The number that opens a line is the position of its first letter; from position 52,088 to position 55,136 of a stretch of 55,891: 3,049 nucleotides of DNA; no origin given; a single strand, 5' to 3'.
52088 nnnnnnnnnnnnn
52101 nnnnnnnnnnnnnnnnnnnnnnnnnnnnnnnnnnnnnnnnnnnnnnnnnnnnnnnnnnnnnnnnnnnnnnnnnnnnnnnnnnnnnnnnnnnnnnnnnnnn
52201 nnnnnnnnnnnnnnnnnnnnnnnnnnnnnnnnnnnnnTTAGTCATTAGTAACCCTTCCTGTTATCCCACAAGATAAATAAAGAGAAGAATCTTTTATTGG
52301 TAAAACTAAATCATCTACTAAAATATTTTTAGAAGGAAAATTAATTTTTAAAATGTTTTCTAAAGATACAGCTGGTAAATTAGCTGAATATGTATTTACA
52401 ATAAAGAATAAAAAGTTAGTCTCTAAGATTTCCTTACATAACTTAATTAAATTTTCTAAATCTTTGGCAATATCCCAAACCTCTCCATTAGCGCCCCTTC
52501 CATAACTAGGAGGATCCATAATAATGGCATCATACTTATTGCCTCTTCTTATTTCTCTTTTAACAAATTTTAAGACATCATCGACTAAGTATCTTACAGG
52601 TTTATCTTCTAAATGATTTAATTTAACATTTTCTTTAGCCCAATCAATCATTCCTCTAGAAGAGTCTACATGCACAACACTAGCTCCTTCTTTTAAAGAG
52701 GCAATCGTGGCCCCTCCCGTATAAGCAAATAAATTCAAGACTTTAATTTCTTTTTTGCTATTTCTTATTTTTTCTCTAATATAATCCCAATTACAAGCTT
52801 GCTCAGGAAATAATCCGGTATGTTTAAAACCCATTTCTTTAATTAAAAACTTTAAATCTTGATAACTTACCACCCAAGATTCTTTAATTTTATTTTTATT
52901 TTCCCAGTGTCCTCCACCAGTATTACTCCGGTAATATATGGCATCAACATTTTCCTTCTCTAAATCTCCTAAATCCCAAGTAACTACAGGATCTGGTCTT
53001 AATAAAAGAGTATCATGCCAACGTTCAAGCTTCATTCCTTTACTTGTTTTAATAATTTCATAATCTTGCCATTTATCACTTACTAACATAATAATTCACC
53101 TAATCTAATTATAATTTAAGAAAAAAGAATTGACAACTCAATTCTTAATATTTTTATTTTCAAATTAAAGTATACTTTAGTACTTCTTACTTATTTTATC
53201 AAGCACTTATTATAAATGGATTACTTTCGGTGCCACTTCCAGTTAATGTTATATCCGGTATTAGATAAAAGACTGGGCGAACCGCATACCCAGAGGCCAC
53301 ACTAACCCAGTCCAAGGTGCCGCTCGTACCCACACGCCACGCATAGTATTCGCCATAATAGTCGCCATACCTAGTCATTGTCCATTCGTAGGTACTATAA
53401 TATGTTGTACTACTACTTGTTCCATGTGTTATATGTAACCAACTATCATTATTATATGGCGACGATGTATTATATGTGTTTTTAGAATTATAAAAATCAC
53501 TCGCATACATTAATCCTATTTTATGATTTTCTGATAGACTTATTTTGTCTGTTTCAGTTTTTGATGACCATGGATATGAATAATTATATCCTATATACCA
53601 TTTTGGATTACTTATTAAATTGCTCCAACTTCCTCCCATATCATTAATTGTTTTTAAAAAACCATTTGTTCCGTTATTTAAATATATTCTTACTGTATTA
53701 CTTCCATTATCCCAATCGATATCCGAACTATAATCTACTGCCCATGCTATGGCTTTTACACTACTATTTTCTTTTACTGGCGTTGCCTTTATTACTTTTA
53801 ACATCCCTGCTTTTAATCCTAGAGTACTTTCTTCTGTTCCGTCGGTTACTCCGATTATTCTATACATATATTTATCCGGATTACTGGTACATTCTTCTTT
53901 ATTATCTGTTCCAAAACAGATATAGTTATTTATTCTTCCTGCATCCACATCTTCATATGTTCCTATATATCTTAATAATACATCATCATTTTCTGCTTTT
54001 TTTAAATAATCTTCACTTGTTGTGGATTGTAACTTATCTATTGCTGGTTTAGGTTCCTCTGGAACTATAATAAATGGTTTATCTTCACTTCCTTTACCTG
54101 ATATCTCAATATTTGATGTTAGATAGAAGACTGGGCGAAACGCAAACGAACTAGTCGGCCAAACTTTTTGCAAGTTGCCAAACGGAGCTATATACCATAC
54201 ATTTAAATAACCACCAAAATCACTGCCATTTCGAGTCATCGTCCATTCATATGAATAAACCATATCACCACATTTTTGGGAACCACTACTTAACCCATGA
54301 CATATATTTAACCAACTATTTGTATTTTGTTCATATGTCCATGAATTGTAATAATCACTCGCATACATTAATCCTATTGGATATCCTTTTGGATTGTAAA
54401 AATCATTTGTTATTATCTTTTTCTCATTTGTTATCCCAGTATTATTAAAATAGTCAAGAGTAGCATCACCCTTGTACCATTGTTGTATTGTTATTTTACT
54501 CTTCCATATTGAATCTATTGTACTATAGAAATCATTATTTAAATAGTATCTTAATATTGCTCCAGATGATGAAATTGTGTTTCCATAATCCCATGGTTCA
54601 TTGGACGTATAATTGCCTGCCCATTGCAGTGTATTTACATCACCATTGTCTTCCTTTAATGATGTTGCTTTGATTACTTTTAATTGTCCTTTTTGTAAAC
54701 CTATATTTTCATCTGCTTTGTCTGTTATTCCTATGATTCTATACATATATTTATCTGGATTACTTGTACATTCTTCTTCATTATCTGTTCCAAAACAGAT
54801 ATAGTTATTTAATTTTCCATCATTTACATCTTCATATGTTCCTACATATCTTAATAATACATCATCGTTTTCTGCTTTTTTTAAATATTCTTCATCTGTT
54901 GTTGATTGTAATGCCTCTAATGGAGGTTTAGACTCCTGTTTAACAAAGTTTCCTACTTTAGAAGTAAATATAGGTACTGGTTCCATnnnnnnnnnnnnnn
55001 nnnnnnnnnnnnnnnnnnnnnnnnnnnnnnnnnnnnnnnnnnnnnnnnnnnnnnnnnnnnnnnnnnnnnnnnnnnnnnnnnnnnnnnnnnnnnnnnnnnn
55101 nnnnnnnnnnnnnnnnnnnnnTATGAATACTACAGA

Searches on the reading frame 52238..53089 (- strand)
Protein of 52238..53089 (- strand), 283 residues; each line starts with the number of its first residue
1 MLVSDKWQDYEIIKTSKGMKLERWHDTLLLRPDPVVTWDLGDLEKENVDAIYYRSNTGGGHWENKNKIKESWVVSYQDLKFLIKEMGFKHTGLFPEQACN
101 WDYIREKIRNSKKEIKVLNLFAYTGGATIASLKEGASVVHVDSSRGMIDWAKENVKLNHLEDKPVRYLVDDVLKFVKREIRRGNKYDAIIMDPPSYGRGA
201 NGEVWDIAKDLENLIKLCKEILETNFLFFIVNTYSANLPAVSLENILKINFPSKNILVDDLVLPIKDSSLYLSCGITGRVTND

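Call 40: search_protein_families(library=pfam, proteins=[window:52238-53089:-], max_evalue=0.001)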
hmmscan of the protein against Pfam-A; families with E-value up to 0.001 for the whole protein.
window:52238-53089:- (283 aa): 6 families
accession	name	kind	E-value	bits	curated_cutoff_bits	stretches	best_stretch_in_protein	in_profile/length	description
PF10672.15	Methyltrans_SAM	-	3.4e-19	69.6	27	1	67-217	81-227/286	S-adenosylmethionine-dependent methyltransferase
PF03602.21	Cons_hypoth95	-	2e-06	28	24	1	110-198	38-125/182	Conserved hypothetical protein 95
PF09445.16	Methyltransf_15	-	8e-06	26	22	1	117-222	4-111/165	RNA cap guanine-N2 methyltransferase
PF05175.20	MTS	-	0.00011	22.3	23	1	126-241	46-149/170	Methyltransferase small domain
PF02475.24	TRM5-TYW2_MTfase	-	0.00015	22.2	28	1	110-194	33-113/164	TRM5/TYW2 methyltransferase domain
PF13649.12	Methyltransf_25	-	0.00081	20.5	27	0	118-191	2-70/97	Methyltransferase domain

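Call 70: find_encoding_contigs(protein=window:52238-53089:-, flank=4000, max_places=10)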
Protein window:52238-53089:- (283 aa): 1 contig read that carries it; 1 place shown.
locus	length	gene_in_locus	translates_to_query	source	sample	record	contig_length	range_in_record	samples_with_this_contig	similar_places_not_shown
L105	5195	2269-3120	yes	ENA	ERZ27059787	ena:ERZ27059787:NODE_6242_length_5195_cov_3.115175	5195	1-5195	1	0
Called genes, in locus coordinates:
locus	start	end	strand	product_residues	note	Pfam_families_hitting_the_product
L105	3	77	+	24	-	?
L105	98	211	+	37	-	-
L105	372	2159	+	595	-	-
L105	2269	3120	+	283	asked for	PF10672:Methyltrans_SAM, PF03602:Cons_hypoth95 (weak), PF09445:Methyltransf_15 (weak)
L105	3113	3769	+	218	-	PF00849:PseudoU_synth_2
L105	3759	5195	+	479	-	?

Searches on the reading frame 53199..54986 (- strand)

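Call 8: search_protein_families(library=pfam, proteins=[window:53199-54986:-], max_evalue=1)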
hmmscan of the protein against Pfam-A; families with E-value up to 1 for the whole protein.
window:53199-54986:- (595 aa): 2 families
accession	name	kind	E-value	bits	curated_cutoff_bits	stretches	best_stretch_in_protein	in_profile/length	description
PF21593.2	DUF6853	-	0.00025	21.9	27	0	93-133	9-49/120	Family of unknown function (DUF6853)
PF19789.6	DUF6273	-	0.017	15.4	23.5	1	498-575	111-170/172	Domain of unknown function (DUF6273)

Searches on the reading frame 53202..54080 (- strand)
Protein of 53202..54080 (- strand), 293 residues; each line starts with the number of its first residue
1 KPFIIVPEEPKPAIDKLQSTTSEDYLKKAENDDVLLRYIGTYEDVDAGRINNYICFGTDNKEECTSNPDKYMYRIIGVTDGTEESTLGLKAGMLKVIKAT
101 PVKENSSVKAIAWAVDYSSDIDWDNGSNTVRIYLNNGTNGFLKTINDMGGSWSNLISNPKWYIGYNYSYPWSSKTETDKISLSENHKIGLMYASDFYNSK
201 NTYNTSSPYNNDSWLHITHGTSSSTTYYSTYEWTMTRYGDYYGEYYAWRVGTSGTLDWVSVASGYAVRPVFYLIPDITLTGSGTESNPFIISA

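Call 51: predict_structure(alignment_id=A3)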
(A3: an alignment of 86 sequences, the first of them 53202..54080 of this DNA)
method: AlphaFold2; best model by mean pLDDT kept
length: 293 residues; sequences in the alignment: 86
mean_pLDDT: 92.6   pTM: 0.91
mean pLDDT of the five models: 92.6, 91.7, 91.7, 91.4, 91.4
residues with pLDDT >= 90: 247; 70-90: 29; 50-70: 15; < 50: 2
segments of 3 or more residues with pLDDT < 50: none
pLDDT, mean of each block of 10 residues (from residue 1): 60 95 96 95 97 97 98 98 97 98 96 95 93 95 90 96 82 79 96 94 72 95 97 95 95 94 98 97 98 85
secondary structure, 60 per line:
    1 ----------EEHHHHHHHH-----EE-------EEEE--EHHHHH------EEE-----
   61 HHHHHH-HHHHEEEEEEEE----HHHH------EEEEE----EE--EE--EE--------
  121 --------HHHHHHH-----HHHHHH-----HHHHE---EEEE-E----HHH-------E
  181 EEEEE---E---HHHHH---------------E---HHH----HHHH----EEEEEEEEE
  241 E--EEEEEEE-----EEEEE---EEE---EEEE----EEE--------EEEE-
elements in order: H13-20 E35-38 H42-46 E53-55 H61-66 H68-71 E72-79 H84-87 E94-98 H129-135 H141-146 H152-155 E160-163 E180-185 H193-197 H224-227 E232-241 E244-250 E256-260 E264-266 E270-273 E278-280 E289-292

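Call 54: fold_search(model_id=the predicted structure, library=pdb)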
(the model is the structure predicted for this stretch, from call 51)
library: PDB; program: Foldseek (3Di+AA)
matches with E <= 10: 70; with E <= 0.001: 0
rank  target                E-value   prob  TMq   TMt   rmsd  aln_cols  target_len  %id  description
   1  8q4e_A                4.9e-01  0.44  0.12  0.24   4.0        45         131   16  Structure of Legionella pneumophila Lcl C-terminal domain (released 2023-12-27)
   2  1bv4_A                2.1e+00  0.18  0.10  0.24   1.8        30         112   13  APO-MANNOSE-BINDING PROTEIN-C (released 1999-01-13)
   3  8umo_J                2.4e+00  0.06  0.08  0.17   3.8        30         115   13  Murine CD94-NKG2A receptor in complex with Qa-1b presenting AMAPRTLLL (released 2024-01-17)
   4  1egg_A                2.6e+00  0.16  0.14  0.29   5.1        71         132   11  STRUCTURE OF A C-TYPE CARBOHYDRATE-RECOGNITION DOMAIN (CRD-4) FROM THE MACROPHAGE MANNOSE RECEPTOR (released 2000-08-30)
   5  2p6y                  2.6e+00  0.02  0.08  0.15  12.0        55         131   13  X-ray structure of the protein Q9KM02_VIBCH from Vibrio cholerae at the resolution 1.63 A. Northeast Structural Genomics (released 2007-06-05)
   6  2h2r_B                2.7e+00  0.10  0.12  0.25   5.4        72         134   11  Crystal structure of the human CD23 Lectin domain, apo form (released 2006-06-20)
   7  3ubu_A                2.7e+00  0.02  0.12  0.24  14.3       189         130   10  Crystal structure of agkisacucetin, a GpIb-binding snaclec (snake C-type lectin) that inhibits platelet (released 2012-04-11)
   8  1egg_B                2.9e+00  0.16  0.14  0.28   3.6        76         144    8  STRUCTURE OF A C-TYPE CARBOHYDRATE-RECOGNITION DOMAIN (CRD-4) FROM THE MACROPHAGE MANNOSE RECEPTOR (released 2000-08-30)
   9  1bv4_D                3.1e+00  0.12  0.09  0.23   1.1        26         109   19  APO-MANNOSE-BINDING PROTEIN-C (released 1999-01-13)
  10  9kqn_B                3.1e+00  0.01  0.10  0.06  17.1       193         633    9  Hsp90-Cdc37-PINK1 complex (released 2025-10-15)
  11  2nmu                  3.3e+00  0.02  0.07  0.14  12.1        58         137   17  Crystal structure of the hypothetical protein from Salmonella typhimurium LT2. Northeast Structural Genomics Consortium  (released 2006-11-07)
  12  2hx0                  3.3e+00  0.02  0.08  0.14  12.1        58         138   17  Three-dimensional structure of the hypothetical protein from Salmonella cholerae-suis (aka Salmonella enterica) at the r (released 2006-09-19)
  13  1c3a_B                3.7e+00  0.15  0.13  0.28   4.7        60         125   13  CRYSTAL STRUCTURE OF FLAVOCETIN-A FROM THE HABU SNAKE VENOM, A NOVEL CYCLIC TETRAMER OF C-TYPE LECTIN-LIKE HETERODIMER (released 2000-03-06)
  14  7y04_B                3.7e+00  0.02  0.08  0.05  11.4        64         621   16  Hsp90-AhR-p23 complex (released 2023-01-04)
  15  5aoh_B                4.4e+00  0.01  0.18  0.20  18.7       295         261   10  Crystal Structure of CarF (released 2017-01-25)
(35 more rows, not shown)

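Call 59: fold_search(model_id=the predicted structure, library=viral)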
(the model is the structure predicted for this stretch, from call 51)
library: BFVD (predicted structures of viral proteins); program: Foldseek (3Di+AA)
matches with E <= 10: 75; with E <= 0.001: 16
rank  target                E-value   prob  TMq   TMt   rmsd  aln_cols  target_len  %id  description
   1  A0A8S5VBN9            5.9e-07  1.00  0.44  0.40   4.8       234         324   15  DUF6273 domain-containing protein [Myoviridae sp. ctbEa13]
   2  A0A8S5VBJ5            1.9e-06  1.00  0.43  0.47   7.0       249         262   12  ATP-binding sugar transporter [Myoviridae sp. ctbEa13]
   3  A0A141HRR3            1.2e-05  1.00  0.47  0.11   7.7       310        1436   14  (no name in the UniProt tables at hand)
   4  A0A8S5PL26            1.4e-05  1.00  0.42  0.27   6.3       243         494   15  DUF6273 domain-containing protein [Siphoviridae sp. ctOSJ35]
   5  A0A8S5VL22            1.5e-05  1.00  0.43  0.18   6.2       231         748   12  (no name in the UniProt tables at hand)
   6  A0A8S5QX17            1.6e-05  1.00  0.39  0.21   7.5       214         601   14  Concanavalin A-like lectin/glucanase superfamily protein [Siphoviridae sp. ctcuE16]
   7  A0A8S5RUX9            1.8e-05  1.00  0.43  0.24   6.9       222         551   14  (no name in the UniProt tables at hand)
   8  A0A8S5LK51            2.2e-05  1.00  0.42  0.34   6.9       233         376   14  DUF6273 domain-containing protein [Siphoviridae sp. ctnhN1]
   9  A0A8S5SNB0            5.4e-05  1.00  0.34  0.57   5.2       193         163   12  DUF6273 domain-containing protein [Siphoviridae sp. ctCb814]
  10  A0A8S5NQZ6            6.1e-05  1.00  0.37  0.20   8.5       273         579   11  Tail sheath protein [Myoviridae sp. ctj3P51]
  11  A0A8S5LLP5            8.7e-05  1.00  0.42  0.19   8.6       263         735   13  Interferon alpha/beta receptor 1, Interferon I interferon signaling complex [Siphoviridae sp. ctvok7]
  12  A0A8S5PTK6            3.0e-04  1.00  0.40  0.28   8.5       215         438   13  Uncharacterized protein [Myoviridae sp. ctzS633]
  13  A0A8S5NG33            5.2e-04  1.00  0.38  0.26   7.9       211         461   16  Receptor Binding Protein [Siphoviridae sp. ctHEr2]
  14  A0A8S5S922            5.5e-04  1.00  0.42  0.19   9.1       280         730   11  Tail-collar fiber protein [Caudovirales sp. ctTVN2]
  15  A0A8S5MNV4            6.2e-04  1.00  0.41  0.56   6.0       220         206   11  DUF6273 domain-containing protein [Myoviridae sp. ctI7W9]
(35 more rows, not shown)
